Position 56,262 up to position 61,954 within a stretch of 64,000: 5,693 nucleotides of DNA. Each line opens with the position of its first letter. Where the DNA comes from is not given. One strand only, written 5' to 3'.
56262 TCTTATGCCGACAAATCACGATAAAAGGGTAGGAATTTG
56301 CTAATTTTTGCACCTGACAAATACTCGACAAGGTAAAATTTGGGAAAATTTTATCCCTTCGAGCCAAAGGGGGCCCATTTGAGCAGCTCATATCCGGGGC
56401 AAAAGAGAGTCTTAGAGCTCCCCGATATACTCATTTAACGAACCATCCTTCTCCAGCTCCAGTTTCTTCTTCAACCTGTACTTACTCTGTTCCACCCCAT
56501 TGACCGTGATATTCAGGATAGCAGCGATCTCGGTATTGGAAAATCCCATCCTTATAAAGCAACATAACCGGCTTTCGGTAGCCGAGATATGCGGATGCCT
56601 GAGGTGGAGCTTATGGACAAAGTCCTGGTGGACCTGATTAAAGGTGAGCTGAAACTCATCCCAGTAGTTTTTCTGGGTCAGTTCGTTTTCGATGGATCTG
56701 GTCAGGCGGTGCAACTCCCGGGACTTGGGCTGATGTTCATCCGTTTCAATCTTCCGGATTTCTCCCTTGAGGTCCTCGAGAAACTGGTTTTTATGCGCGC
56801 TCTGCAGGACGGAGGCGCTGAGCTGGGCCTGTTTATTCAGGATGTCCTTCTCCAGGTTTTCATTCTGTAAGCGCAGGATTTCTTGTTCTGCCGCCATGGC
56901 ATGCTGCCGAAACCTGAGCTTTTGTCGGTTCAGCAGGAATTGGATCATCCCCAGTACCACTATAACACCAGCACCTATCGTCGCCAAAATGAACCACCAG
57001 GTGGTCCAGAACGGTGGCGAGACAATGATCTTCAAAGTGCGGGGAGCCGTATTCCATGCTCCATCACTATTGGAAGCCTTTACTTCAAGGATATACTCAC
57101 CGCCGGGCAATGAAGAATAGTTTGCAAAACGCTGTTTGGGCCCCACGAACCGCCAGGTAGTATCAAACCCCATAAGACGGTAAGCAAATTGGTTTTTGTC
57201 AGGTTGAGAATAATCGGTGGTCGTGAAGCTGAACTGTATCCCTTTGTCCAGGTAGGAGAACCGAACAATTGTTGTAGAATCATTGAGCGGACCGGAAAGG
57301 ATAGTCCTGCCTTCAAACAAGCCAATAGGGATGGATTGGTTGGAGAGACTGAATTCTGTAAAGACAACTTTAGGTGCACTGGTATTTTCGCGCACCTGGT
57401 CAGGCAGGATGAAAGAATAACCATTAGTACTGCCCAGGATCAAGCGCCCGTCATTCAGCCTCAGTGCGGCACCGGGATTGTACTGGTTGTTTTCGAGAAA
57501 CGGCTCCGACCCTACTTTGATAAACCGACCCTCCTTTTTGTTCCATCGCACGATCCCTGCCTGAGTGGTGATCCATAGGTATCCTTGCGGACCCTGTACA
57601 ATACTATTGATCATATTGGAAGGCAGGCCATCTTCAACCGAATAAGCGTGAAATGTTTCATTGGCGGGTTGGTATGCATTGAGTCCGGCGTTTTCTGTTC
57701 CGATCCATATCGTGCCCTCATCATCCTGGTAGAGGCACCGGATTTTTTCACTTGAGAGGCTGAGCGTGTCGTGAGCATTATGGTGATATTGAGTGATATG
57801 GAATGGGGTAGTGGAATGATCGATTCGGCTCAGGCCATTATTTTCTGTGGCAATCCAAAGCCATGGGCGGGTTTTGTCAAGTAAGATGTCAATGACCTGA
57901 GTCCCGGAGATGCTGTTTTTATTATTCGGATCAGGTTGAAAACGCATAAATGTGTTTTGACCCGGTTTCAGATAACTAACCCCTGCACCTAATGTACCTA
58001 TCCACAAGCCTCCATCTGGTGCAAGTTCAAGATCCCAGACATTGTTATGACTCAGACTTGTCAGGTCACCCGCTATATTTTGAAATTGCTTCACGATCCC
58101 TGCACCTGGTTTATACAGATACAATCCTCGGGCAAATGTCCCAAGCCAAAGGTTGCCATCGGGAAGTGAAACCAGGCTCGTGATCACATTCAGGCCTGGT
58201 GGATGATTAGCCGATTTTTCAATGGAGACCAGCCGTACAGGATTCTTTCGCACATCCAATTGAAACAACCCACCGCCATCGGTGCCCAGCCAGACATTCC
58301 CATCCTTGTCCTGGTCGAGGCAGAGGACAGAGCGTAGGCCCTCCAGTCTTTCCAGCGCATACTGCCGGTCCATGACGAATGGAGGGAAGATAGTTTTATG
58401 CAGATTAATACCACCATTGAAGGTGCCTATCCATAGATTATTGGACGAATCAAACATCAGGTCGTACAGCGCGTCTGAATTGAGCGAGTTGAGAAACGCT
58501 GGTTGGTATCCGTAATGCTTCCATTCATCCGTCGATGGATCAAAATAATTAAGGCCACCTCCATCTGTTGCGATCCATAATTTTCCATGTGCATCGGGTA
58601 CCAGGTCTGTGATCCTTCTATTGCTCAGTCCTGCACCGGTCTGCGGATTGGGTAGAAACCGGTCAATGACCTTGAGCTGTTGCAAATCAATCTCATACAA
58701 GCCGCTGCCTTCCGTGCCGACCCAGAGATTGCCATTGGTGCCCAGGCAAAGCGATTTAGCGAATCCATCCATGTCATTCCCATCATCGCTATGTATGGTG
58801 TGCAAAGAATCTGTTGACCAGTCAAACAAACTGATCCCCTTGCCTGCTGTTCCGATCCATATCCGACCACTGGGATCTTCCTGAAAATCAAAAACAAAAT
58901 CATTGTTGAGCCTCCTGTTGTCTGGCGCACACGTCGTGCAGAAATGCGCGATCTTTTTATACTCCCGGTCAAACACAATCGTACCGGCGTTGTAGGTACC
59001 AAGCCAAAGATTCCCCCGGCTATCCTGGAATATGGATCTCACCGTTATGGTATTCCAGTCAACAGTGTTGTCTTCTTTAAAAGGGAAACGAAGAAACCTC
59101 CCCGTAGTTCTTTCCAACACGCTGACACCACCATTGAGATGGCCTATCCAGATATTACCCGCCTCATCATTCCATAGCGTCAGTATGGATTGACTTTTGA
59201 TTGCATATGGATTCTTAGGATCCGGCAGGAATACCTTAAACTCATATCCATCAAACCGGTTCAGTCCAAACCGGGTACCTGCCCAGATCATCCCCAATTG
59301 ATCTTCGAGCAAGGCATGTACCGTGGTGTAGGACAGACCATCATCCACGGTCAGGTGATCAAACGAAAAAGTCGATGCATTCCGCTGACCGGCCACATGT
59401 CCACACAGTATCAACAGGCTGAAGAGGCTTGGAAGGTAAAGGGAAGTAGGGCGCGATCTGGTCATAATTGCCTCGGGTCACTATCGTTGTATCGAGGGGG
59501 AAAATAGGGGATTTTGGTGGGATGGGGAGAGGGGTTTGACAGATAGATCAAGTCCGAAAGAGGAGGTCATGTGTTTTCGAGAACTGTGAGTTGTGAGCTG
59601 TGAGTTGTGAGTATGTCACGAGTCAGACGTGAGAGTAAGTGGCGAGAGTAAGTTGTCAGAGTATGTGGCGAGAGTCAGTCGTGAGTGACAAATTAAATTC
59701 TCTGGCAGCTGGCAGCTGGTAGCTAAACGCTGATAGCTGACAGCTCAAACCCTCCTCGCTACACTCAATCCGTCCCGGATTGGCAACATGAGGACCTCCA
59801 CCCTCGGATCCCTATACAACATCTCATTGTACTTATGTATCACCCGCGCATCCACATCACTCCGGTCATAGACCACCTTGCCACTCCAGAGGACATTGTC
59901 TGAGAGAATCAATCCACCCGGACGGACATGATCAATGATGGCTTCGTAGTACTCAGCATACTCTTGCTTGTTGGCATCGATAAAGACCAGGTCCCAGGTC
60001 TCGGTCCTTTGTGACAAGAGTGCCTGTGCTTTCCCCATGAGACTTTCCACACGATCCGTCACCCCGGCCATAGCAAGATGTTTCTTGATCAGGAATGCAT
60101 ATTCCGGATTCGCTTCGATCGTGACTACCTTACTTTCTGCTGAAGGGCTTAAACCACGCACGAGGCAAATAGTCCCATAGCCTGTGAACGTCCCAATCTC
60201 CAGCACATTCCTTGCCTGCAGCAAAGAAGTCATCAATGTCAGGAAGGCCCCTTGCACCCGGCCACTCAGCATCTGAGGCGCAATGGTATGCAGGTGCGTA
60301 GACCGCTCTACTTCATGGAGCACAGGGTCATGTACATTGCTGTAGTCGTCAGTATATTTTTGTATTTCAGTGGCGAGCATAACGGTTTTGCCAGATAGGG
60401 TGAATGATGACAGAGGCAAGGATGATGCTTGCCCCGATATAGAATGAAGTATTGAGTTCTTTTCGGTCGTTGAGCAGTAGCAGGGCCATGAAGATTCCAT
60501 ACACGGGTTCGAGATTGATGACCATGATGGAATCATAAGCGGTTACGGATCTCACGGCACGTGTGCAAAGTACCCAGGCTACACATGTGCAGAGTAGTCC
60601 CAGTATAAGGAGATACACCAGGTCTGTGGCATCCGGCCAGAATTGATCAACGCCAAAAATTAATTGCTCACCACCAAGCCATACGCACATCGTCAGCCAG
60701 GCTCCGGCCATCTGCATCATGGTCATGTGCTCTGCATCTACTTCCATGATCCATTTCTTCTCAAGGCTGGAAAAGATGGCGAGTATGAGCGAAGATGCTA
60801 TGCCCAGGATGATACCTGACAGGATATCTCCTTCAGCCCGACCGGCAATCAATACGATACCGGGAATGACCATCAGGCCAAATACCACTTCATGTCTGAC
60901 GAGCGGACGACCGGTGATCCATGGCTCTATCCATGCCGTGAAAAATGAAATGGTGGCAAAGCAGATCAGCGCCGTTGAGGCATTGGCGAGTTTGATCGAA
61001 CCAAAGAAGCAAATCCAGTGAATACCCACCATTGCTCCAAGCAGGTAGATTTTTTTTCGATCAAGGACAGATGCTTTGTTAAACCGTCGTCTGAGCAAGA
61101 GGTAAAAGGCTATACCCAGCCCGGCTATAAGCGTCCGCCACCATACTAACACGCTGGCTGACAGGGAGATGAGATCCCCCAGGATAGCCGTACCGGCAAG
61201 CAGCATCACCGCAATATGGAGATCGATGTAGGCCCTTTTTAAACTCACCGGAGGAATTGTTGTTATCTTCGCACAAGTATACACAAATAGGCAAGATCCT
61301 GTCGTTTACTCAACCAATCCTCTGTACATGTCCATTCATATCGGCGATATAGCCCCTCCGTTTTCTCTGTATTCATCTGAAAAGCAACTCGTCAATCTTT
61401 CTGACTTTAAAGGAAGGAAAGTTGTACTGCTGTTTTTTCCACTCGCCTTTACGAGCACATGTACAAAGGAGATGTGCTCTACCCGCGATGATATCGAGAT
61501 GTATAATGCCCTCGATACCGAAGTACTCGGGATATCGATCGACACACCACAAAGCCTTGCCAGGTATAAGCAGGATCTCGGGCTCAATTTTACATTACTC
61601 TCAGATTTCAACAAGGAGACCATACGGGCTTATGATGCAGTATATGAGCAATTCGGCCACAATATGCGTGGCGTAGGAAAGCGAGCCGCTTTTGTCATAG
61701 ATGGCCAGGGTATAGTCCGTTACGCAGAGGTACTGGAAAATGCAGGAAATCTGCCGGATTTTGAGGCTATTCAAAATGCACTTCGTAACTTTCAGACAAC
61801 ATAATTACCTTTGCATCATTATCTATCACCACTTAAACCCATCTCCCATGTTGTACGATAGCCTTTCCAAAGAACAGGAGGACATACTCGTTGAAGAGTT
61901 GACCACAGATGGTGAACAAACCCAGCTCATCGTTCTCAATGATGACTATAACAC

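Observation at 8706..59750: A mosaic of short tandem repeats (7-, 8-, 9-, 15-, 16-mers) fills at least eleven intergenic regions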

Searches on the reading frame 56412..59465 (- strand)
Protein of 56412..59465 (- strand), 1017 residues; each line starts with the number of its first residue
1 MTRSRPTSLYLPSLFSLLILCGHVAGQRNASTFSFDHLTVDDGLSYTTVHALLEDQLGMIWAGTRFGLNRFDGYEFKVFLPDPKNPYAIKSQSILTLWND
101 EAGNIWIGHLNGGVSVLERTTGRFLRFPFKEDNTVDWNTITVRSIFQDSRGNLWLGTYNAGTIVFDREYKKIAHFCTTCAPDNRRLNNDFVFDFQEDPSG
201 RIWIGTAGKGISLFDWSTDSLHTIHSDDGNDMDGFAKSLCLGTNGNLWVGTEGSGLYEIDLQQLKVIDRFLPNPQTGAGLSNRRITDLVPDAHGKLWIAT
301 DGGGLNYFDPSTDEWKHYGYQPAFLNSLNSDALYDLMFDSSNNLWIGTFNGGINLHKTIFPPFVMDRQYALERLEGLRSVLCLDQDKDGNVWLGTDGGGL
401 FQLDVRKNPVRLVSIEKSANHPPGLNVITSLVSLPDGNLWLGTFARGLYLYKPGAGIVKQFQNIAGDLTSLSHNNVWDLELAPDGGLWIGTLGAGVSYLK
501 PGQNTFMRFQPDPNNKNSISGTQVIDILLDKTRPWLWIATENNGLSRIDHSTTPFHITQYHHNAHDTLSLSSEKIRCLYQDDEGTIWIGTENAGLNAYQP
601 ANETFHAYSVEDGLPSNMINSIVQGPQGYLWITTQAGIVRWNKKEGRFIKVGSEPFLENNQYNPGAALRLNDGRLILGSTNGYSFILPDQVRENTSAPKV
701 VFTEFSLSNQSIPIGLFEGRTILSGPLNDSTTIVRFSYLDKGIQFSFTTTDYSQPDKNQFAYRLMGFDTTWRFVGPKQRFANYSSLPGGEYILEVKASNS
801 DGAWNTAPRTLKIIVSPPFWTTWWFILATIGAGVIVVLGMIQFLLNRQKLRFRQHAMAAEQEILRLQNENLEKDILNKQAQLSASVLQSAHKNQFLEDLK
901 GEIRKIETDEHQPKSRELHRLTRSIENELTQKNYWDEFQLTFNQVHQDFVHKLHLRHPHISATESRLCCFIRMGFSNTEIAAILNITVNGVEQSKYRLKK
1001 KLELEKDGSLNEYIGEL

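Call 62: search_protein_families(library=pfam, proteins=[window:56412-59465:-])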
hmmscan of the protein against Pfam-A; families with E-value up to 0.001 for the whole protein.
window:56412-59465:- (1017 aa): 7 families
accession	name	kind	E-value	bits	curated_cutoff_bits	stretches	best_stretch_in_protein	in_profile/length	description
PF07494.17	Reg_prop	-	6.1e-55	176.5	20.4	2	569-592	1-24/24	Two component regulator propeller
PF07495.19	Y_Y_Y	-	2.2e-15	56.7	26.6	1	751-815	1-64/65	Y_Y_Y domain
PF08450.18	SGL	-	2.4e-12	47.4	26.3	0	542-651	11-120/246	SMP-30/Gluconolactonase/LRE-like region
PF16819.11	DUF5074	-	2e-06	27.5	27.2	0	208-314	116-217/353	Domain of unknown function (DUF5074)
PF14870.12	PSII_BNR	-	7.2e-05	22.6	27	0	281-351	186-254/303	Photosynthesis system II assembly factor YCF48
PF23748.1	Beta-prop_LRRK2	-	0.00031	20.3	26.9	0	233-268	273-308/359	LRRK2 beta propeller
PF00196.25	GerE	-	0.00098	19.2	23.5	0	972-1005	15-48/57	Bacterial regulatory proteins, luxR family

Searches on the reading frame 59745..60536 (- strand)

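Call 17: search_protein_families(library=ncbifam, proteins=[window:59745-60536:-])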
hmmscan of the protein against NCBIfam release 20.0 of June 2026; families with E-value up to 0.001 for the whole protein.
window:59745-60536:- (263 aa): 4 families
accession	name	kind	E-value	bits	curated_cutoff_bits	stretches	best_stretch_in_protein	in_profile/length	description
NF001556.0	PRK00377.1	equivalog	3.3e-08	33.6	238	1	105-216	38-147/198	cobalt-precorrin-6Y C(15)-methyltransferase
TIGR02469.1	CbiT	equivalog_domain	4.6e-06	26.9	78.3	1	106-212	17-120/124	precorrin-6Y C5,15-methyltransferase (decarboxylating) subunit CbiT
TIGR04188.1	methyltr_grsp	subfamily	2.2e-05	24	380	1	108-165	108-162/363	ATP-grasp peptide maturase system methyltransferase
NF001453.0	PRK00312.1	equivalog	4.8e-05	23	188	1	80-210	53-173/217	protein-L-isoaspartate(D-aspartate) O-methyltransferase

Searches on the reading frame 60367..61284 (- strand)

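Call 62: search_protein_families(library=pfam, proteins=[window:60367-61284:-])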
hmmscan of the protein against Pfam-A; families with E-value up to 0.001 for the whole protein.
window:60367-61284:- (305 aa): 1 family
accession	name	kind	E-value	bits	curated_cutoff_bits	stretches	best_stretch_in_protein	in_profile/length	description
PF00892.27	EamA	-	9.4e-20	71.7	28.2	2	156-294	2-132/135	EamA-like transporter family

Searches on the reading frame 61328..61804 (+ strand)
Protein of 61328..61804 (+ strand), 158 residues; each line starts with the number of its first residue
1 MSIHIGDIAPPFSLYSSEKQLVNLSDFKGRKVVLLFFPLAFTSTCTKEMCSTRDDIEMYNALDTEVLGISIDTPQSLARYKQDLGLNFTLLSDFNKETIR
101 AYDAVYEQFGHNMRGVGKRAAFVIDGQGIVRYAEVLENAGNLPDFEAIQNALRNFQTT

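Call 62: search_protein_families(library=pfam, proteins=[window:61328-61804:+])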
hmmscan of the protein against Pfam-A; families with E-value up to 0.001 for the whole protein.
window:61328-61804:+ (158 aa): 2 families
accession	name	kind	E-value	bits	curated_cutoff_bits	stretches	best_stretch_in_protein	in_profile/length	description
PF00578.27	AhpC-TSA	-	1.1e-33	116.3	26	1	5-132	1-123/124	AhpC/TSA family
PF08534.16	Redoxin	-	5.2e-23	81.9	26.6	1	6-146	3-145/148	Redoxin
